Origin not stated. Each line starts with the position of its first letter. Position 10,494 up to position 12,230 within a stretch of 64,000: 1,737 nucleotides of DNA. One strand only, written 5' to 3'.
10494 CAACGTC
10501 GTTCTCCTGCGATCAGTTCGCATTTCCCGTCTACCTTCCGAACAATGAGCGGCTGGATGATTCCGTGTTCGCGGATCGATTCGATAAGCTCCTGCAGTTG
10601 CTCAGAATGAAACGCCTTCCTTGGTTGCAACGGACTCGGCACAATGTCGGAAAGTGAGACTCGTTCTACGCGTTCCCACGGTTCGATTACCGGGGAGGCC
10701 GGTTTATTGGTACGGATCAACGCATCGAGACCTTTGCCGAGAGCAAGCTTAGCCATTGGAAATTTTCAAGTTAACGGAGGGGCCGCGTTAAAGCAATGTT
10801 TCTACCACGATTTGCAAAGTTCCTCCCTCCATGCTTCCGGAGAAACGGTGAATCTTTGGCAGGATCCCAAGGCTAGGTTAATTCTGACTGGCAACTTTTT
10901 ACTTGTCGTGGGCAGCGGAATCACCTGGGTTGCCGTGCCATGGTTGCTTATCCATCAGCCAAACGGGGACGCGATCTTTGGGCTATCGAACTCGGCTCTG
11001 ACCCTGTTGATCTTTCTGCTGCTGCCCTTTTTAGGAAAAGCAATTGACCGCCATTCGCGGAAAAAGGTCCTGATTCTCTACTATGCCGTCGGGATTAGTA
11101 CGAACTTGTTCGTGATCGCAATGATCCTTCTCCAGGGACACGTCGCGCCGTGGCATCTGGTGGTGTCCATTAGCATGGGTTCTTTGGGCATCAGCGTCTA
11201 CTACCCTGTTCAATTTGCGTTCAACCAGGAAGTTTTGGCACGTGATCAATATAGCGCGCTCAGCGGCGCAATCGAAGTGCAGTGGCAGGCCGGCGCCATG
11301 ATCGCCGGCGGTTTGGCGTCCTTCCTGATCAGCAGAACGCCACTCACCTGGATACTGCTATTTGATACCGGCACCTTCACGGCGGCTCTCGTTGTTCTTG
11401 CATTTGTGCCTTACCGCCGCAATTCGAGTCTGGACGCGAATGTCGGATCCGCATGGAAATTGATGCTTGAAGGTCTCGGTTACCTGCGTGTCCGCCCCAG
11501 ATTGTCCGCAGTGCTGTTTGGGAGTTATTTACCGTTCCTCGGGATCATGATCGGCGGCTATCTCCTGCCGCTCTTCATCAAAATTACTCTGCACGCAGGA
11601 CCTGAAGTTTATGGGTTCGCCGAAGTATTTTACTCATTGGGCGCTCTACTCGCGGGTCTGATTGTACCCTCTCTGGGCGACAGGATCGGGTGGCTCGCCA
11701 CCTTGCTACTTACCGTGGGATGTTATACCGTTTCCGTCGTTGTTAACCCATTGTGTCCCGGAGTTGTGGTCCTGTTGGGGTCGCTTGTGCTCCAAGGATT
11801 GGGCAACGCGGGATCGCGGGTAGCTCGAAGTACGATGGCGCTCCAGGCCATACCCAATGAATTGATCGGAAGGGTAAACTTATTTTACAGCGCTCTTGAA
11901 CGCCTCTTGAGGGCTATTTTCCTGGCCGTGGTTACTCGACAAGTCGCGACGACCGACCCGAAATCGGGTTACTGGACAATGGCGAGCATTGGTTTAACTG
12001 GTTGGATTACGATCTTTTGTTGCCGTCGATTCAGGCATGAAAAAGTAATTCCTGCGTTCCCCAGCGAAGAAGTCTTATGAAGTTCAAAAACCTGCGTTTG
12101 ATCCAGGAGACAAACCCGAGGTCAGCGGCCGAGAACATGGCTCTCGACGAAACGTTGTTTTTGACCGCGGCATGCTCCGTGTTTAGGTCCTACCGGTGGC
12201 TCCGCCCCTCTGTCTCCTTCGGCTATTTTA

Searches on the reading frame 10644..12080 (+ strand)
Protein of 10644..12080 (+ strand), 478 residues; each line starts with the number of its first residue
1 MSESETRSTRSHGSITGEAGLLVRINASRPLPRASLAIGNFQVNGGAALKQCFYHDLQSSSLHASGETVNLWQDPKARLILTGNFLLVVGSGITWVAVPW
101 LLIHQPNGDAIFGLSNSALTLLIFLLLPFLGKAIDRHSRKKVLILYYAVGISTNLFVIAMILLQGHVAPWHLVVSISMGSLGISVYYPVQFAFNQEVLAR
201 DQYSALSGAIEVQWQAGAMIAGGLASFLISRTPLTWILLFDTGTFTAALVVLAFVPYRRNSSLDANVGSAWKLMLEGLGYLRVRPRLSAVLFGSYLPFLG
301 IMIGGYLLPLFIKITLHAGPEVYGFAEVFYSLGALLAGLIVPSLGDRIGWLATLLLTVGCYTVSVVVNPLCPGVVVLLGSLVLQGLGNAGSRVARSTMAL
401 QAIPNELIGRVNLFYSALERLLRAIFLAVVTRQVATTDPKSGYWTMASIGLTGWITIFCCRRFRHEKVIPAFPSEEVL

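Call 23: search_protein_families(library=pfam, proteins=[window:10644-12080:+], max_evalue=0.00001)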
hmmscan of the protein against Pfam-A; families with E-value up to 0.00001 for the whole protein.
window:10644-12080:+ (478 aa): 2 families
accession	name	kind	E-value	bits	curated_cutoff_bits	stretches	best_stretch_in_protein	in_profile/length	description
PF07690.21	MFS_1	-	4.5e-26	92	33.4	1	81-425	2-345/347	Major Facilitator Superfamily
PF05977.19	MFS_3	-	2.8e-13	49.6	27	1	78-411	13-344/524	Transmembrane secretion effector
